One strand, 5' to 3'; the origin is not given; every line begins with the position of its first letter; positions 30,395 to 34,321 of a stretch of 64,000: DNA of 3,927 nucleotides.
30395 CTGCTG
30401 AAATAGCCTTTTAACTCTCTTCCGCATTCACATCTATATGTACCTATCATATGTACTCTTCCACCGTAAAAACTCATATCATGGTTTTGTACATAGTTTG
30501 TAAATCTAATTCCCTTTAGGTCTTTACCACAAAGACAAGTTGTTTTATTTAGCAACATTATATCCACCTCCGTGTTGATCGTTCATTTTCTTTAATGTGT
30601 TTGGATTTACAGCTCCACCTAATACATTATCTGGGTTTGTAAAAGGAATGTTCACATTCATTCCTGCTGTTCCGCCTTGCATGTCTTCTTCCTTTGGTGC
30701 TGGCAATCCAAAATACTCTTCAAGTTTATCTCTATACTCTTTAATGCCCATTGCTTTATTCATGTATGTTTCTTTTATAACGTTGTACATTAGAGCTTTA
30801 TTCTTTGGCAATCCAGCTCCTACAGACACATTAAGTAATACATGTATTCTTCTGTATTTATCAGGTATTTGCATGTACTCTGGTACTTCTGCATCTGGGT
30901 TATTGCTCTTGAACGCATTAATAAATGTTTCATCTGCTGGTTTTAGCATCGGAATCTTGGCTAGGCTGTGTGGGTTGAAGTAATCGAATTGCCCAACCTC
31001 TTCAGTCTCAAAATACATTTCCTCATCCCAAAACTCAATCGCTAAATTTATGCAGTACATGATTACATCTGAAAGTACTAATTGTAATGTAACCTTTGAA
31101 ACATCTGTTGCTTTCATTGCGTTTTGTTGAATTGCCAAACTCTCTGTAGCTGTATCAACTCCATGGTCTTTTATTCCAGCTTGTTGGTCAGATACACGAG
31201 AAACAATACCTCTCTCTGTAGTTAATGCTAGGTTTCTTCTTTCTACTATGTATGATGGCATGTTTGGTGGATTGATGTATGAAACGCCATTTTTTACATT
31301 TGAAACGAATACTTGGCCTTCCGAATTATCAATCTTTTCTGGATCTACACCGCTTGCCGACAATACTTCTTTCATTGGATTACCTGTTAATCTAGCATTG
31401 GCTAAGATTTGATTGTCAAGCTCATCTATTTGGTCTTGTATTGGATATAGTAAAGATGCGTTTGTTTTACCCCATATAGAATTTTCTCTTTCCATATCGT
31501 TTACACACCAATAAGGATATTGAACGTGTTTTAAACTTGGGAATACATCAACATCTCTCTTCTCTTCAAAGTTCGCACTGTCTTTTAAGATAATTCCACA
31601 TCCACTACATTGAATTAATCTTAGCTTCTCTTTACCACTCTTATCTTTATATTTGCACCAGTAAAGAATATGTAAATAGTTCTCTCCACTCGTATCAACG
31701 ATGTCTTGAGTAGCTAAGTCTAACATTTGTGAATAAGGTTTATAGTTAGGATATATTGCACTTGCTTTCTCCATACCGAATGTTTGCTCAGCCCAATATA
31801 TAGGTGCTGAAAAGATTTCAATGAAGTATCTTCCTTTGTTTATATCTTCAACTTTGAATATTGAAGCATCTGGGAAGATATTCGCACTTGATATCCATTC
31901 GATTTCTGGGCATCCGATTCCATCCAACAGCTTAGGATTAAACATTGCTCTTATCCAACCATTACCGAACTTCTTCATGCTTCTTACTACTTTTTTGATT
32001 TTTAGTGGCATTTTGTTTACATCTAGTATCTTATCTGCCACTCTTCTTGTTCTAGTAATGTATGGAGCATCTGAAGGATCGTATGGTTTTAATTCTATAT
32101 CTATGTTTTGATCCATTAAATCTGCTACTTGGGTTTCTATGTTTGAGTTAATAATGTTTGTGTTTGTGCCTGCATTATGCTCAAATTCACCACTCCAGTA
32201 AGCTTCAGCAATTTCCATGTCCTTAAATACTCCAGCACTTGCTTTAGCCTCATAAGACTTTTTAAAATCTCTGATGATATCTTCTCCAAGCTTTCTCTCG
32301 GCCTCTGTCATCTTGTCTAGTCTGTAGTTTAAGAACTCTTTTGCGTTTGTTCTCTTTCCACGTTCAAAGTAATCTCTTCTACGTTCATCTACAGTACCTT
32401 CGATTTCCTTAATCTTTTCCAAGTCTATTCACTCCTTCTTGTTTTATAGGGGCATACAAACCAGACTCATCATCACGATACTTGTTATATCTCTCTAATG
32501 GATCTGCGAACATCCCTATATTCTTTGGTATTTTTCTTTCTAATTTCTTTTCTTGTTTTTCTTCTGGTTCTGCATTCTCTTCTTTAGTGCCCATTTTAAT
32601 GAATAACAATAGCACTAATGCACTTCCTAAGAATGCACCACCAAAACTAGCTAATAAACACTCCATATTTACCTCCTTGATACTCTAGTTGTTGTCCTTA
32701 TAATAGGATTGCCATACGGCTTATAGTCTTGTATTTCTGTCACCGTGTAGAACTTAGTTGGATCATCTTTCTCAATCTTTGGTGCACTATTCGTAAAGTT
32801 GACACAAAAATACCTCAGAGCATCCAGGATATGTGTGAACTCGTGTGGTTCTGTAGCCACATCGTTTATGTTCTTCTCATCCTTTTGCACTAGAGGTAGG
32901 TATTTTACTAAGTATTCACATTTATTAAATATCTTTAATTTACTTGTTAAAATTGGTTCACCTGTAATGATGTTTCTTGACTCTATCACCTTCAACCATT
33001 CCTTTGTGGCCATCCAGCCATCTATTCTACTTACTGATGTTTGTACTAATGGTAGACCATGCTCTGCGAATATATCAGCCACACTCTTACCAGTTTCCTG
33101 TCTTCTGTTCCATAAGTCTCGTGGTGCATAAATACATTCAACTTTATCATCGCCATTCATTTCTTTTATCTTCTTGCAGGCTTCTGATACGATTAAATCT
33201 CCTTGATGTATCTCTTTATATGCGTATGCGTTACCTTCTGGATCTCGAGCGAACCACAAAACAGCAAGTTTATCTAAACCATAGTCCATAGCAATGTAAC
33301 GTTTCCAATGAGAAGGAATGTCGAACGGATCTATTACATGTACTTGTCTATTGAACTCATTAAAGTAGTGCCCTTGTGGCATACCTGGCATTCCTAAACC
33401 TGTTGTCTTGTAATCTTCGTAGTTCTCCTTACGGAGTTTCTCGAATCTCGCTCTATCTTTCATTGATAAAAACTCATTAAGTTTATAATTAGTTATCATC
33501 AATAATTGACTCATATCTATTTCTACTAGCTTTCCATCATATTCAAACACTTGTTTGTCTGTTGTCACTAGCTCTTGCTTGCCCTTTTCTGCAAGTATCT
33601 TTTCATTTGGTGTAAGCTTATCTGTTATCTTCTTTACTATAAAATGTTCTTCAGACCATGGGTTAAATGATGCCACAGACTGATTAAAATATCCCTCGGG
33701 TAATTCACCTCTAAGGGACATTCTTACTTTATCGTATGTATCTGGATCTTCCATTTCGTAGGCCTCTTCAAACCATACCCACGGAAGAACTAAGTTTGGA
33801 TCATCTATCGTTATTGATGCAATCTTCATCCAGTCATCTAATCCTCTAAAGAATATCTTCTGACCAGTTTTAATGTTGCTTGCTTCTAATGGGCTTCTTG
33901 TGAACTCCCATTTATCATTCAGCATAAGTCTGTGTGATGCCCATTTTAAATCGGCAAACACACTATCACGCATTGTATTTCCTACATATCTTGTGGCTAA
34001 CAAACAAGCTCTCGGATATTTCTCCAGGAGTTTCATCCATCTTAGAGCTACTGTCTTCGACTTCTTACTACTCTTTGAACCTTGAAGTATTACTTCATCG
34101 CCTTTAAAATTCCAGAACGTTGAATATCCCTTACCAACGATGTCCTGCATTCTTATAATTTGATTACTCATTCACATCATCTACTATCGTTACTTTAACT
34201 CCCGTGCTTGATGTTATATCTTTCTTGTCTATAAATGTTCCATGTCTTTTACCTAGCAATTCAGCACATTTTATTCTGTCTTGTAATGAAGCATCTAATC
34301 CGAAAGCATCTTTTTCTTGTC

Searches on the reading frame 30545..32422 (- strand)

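Call 58: search_protein_families(library=pfam, proteins=[window:30545-32422:-], max_evalue=0.001)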
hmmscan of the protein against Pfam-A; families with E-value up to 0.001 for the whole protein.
window:30545-32422:- (625 aa): 1 family
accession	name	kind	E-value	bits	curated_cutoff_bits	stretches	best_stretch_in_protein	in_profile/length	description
PF23899.1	SU10_portal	-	3.4e-06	26.2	30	1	238-487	263-498/593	Phage SU10 portal protein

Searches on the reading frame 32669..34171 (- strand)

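Call 58: search_protein_families(library=pfam, proteins=[window:32669-34171:-], max_evalue=0.001)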
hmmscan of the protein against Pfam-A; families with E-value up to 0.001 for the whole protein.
window:32669-34171:- (500 aa): 1 family
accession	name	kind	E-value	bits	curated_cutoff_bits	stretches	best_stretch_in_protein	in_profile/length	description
PF04466.19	Terminase_3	-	2.4e-35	122.4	23.2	1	28-260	6-200/201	Phage terminase large subunit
